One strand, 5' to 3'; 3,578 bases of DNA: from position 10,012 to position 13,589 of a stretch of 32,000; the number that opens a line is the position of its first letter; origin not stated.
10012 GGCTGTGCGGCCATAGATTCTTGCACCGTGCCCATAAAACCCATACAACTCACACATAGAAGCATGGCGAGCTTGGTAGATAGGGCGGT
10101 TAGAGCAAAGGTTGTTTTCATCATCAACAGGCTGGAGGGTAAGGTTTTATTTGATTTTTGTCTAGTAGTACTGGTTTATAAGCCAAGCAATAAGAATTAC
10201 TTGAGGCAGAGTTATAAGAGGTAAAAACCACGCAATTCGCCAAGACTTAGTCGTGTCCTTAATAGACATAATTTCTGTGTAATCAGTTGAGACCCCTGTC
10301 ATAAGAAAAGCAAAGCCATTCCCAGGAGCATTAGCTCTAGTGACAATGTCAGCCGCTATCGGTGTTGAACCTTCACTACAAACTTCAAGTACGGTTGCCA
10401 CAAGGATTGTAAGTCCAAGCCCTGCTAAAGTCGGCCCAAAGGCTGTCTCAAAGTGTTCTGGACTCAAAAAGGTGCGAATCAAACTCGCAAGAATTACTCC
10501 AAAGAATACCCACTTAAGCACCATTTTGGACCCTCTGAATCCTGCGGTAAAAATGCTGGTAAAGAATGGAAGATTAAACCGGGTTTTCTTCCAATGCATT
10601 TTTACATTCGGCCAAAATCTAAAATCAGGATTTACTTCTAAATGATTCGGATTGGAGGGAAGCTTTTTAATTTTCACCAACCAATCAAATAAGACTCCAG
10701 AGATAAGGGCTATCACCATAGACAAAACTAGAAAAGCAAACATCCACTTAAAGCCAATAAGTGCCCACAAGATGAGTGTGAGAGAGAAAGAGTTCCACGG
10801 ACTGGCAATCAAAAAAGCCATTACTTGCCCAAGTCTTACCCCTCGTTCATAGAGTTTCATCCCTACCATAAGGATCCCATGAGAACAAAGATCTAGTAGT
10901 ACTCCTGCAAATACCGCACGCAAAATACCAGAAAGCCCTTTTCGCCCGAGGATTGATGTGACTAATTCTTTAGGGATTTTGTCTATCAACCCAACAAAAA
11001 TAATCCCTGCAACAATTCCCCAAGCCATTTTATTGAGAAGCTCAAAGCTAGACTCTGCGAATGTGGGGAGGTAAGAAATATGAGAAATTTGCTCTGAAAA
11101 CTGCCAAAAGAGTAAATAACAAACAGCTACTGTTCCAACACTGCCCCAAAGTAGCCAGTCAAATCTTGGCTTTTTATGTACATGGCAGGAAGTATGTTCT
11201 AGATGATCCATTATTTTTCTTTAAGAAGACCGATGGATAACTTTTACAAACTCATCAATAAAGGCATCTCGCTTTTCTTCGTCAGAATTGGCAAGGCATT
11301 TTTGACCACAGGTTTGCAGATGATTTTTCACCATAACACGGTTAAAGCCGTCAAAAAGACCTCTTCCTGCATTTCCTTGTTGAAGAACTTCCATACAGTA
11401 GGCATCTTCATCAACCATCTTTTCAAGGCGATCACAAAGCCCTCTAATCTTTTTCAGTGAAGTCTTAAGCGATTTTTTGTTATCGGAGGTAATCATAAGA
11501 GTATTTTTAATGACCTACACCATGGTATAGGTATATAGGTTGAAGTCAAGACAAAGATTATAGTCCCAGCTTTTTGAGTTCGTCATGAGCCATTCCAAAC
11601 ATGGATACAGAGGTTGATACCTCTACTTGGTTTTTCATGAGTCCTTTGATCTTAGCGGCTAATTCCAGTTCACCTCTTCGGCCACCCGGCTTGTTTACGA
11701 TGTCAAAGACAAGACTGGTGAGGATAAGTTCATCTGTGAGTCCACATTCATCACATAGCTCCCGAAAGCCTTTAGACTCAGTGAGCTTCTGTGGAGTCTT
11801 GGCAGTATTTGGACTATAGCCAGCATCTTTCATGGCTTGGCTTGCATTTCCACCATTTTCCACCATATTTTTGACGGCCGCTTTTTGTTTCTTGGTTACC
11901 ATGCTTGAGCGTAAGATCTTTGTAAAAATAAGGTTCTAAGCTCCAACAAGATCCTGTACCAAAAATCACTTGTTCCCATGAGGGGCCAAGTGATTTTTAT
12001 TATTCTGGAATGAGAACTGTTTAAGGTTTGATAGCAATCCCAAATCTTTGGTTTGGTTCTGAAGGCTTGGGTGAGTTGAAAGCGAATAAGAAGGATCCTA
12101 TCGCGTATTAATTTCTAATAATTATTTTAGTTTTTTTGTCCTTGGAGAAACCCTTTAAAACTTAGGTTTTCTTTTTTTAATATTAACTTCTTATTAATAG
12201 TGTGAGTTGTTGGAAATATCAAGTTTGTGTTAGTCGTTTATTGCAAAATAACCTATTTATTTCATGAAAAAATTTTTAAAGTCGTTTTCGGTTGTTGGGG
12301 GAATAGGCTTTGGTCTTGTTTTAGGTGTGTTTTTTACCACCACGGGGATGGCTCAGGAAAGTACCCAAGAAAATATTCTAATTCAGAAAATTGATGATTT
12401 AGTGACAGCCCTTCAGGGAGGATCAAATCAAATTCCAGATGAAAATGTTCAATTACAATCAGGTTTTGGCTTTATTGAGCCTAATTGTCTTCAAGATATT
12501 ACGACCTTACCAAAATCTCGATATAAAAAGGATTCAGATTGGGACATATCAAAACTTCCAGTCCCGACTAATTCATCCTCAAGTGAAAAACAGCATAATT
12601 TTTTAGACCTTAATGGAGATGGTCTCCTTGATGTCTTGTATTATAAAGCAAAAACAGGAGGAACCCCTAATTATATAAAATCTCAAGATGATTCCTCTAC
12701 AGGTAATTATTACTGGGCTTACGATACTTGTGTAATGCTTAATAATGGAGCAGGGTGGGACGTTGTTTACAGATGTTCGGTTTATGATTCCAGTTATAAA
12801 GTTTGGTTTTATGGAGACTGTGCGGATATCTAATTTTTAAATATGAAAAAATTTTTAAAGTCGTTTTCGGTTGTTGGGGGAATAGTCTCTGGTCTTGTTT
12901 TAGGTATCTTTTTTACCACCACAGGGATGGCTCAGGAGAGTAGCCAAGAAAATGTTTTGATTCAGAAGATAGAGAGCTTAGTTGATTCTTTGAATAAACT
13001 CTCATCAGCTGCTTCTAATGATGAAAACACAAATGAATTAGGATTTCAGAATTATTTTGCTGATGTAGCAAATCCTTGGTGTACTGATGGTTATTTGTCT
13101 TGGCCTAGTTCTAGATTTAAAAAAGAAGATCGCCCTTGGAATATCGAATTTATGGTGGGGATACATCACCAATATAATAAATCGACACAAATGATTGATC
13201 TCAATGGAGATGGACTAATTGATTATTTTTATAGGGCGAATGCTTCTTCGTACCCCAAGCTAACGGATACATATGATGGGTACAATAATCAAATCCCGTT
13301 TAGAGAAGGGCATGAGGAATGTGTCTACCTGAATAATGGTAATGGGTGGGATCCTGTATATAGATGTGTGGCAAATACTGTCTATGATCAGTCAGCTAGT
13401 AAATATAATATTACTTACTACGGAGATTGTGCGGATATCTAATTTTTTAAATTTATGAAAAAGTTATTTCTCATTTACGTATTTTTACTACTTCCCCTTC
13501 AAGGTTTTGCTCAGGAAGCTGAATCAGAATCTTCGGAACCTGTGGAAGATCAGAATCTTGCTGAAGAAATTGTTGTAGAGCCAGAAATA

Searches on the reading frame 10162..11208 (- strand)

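Call 8: search_protein_families(library=pfam, proteins=[window:10162-11208:-], max_evalue=0.01)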
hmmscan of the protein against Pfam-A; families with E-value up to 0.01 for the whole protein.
window:10162-11208:- (348 aa): 1 family
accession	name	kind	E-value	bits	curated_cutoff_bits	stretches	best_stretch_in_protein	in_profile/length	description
PF03773.19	ArsP_1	-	1.5e-22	80.6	32.3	1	60-337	15-286/294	Predicted permease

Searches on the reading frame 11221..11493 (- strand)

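Call 8: search_protein_families(library=pfam, proteins=[window:11221-11493:-], max_evalue=0.01)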
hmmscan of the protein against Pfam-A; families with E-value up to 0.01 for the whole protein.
window:11221-11493:- (90 aa): 2 families
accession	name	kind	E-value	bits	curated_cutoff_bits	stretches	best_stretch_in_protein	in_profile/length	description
PF02583.22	Trns_repr_metal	-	2e-17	63.8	22.8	1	5-87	1-77/78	Metal-sensitive transcriptional repressor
PF20263.4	LYRM2-like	-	0.00055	20.8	26.8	0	44-88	10-54/85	LYR motif-containing protein 2-like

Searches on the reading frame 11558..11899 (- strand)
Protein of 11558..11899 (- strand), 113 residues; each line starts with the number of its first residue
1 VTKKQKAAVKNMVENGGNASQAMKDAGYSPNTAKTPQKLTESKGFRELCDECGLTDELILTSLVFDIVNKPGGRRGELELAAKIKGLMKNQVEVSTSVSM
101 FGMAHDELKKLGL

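Call 7: search_protein_families(library=pfam, proteins=[window:11558-11899:-], max_evalue=0.01)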
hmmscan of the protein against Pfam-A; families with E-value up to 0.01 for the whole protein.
window:11558-11899:- (113 aa): 1 family
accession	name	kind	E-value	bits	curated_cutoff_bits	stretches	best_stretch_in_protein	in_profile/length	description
PF03592.21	Terminase_2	-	0.00073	20.6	26.1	1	2-35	2-34/141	Terminase small subunit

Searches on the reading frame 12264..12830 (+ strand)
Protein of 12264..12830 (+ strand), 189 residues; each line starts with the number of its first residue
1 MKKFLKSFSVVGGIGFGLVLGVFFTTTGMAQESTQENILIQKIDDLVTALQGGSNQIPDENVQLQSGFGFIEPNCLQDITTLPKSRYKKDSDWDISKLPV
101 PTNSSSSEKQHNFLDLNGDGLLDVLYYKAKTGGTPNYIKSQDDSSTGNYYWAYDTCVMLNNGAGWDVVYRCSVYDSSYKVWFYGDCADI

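Call 7: search_protein_families(library=pfam, proteins=[window:12264-12830:+], max_evalue=0.01)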
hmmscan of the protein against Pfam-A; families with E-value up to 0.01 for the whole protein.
window:12264-12830:+ (189 aa): 0 families

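Call 26: search_protein_families(library=pfam, proteins=[window:12264-12830:+], max_evalue=10)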
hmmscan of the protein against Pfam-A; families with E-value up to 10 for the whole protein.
window:12264-12830:+ (189 aa): 1 family
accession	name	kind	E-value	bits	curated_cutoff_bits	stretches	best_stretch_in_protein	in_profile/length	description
PF13517.12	FG-GAP_3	-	0.035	15.1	26.9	2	97-125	34-60/61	FG-GAP-like repeat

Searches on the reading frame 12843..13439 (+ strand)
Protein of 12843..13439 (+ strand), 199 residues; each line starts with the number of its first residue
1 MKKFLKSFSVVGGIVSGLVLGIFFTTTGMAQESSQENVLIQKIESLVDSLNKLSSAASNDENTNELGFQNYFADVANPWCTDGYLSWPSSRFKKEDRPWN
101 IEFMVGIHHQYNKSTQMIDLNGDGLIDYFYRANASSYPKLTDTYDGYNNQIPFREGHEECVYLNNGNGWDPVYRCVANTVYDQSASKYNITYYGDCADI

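Call 7: search_protein_families(library=pfam, proteins=[window:12843-13439:+], max_evalue=0.01)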
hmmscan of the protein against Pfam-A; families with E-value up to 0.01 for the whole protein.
window:12843-13439:+ (199 aa): 0 families

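Call 26: search_protein_families(library=pfam, proteins=[window:12843-13439:+], max_evalue=10)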
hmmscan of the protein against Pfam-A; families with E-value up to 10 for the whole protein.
window:12843-13439:+ (199 aa): 4 families
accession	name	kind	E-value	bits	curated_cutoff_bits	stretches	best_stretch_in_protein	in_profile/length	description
PF13202.12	EF-hand_5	-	0.056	13.4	25.9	1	116-127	6-17/25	EF hand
PF25195.1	DPC2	-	0.071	14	70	1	31-77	31-77/105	Diatom pyrenoid component 2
PF09748.14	Med10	-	0.18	12.2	23.3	1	31-62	22-53/119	Transcription factor subunit Med10 of Mediator complex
PF13517.12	FG-GAP_3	-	0.56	11.3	26.9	2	117-129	48-60/61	FG-GAP-like repeat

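Call 52: find_homologous_proteins(query=window:12843-13439:+)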
Query window:12843-13439:+ (199 aa): 18 proteins with E <= 0.001 among 61 candidates.
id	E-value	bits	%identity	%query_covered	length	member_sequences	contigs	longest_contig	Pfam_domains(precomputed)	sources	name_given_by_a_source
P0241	7.3e-134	462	100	100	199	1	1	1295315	-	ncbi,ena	-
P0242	1.6e-38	150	47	100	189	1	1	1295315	-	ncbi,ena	-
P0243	5.1e-30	123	41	100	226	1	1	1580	-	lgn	-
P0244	5.4e-29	119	39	98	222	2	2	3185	-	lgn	-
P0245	2.0e-23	101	34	100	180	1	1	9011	-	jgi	jgi:hypothetical protein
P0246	1.2e-20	92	33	100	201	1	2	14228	-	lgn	-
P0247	2.2e-18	85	41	63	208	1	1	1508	-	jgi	jgi:hypothetical protein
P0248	2.9e-17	81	34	94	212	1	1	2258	-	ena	-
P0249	3.4e-16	78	37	63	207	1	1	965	-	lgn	-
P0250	6.8e-16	77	33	99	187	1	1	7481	-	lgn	-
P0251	1.2e-13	69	38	63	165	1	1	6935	-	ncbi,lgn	-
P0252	5.6e-12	64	38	59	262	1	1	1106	PF13517.13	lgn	-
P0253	1.2e-10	59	32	99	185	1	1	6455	-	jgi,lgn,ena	-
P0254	1.2e-10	59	32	99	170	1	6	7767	-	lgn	-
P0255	1.6e-10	59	34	77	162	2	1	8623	-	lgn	-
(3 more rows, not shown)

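Call 58: predict_structure(alignment_id=A3)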
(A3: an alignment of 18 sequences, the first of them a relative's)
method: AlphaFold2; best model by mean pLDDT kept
length: 199 residues; sequences in the alignment: 18
mean_pLDDT: 75.3   pTM: 0.55
mean pLDDT of the five models: 75.3, 71.9, 70.9, 70.5, 69.5
residues with pLDDT >= 90: 60; 70-90: 65; 50-70: 61; < 50: 13
segments of 3 or more residues with pLDDT < 50: 31-33, 141-143
pLDDT, mean of each block of 10 residues (from residue 1): 56 73 60 56 80 72 51 61 94 91 68 83 92 70 54 79 92 93 87 96
secondary structure, 60 per line:
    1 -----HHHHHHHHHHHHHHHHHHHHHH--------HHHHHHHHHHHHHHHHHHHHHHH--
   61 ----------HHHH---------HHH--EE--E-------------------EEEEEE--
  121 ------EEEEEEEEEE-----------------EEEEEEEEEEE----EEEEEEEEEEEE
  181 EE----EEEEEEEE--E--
elements in order: H6-27 H36-58 H71-74 E113-118 E127-136 E154-164 E169-182 E187-194

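Call 61: fold_search(model_id=the predicted structure, library=pdb)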
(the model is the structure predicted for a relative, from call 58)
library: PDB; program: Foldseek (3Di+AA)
matches with E <= 10: 399; with E <= 0.001: 0
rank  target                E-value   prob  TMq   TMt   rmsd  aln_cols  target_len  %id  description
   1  2y8f_D                1.4e-01  0.12  0.10  0.15  15.3       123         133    5  Structure of the Ran-binding domain from human RanBP3 (wild type) (released 2011-02-16)
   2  6j0m_A                6.4e-01  0.10  0.12  0.06  12.4       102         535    6  Cryo-EM Structure of an Extracellular Contractile Injection System, PVC baseplate in extended state (reconstructed wit (released 2019-04-10)
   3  3q64                  6.8e-01  0.23  0.20  0.24   8.3        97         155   10  X-ray crystal structure of protein mll3774 from Mesorhizobium loti, Northeast Structural Genomics Consortium Target MlR4 (released 2011-01-12)
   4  6xrf_H                7.2e-01  0.08  0.13  0.17  14.2       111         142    5  EagT6 Tse6 NT complex (released 2020-12-30)
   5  5jql_A                8.0e-01  0.15  0.17  0.19  14.2       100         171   10  Crystal Structure of Phosphatidic acid Transporter Ups1/Mdm35 Void of Bound Phospholipid from Saccharomyces Cerevisiae (released 2017-07-12)
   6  9i2s_D                8.0e-01  0.11  0.17  0.18  11.3       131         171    9  Velvet domain of the transcriptional regulator VeA (released 2025-05-07)
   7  8zqc_A                8.0e-01  0.06  0.11  0.03  14.4       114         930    8  Cryo-EM structure of Cas12X2 with crRNA and Target DNA (released 2025-06-04)
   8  6xrf_G                8.5e-01  0.07  0.13  0.17  14.2       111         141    5  EagT6 Tse6 NT complex (released 2020-12-30)
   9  8ygo_C                9.0e-01  0.03  0.11  0.13  15.8       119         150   10  The complex by DSR2-CTD-SPR with NAD (released 2025-03-05)
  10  3kaz_C                1.0e+00  0.04  0.12  0.13  14.0       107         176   15  Crystal structure of abscisic acid receptor PYL2 (released 2009-12-08)
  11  8jzl_A                1.1e+00  0.21  0.20  0.09   9.8        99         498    6  CryoEM structure of the Salmonella effector inositol phosphate phosphatase SopB (released 2024-07-10)
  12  4ytx_F                1.1e+00  0.08  0.14  0.16  14.8       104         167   14  Crystal structure of Ups1-Mdm35 complex with PA (released 2015-08-12)
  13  8abu_A                1.1e+00  0.08  0.15  0.13  10.3       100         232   13  Crystal structure of NaLdpA mutant H97Q in complex with erythro-DGPD (released 2023-02-01)
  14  9xps_B                1.1e+00  0.06  0.12  0.07  10.3        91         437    9  The neck structure of the Phage Phikz (released 2026-02-11)
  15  6xrf_A                1.1e+00  0.06  0.13  0.16  13.5       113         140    4  EagT6 Tse6 NT complex (released 2020-12-30)
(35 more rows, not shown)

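Call 80: find_related_loci(query=A3, collection=metagenome_contigs, flank=10000)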
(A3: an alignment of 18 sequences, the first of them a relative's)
Query A3 (199 aa) in metagenome_contigs; peptide patterns used: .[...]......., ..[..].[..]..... (x = any residue, [..] = any of these).
600 stretches matched a pattern (row limit reached: there are more); 3 encode a relative of the query (tblastn E <= 1e-3); 3 distinct loci.
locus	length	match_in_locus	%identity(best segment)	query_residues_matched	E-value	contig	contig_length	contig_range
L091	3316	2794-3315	34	1-199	5e-25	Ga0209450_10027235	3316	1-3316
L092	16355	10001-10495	31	1-197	5e-19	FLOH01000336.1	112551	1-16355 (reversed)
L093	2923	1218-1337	45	119-156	5e-6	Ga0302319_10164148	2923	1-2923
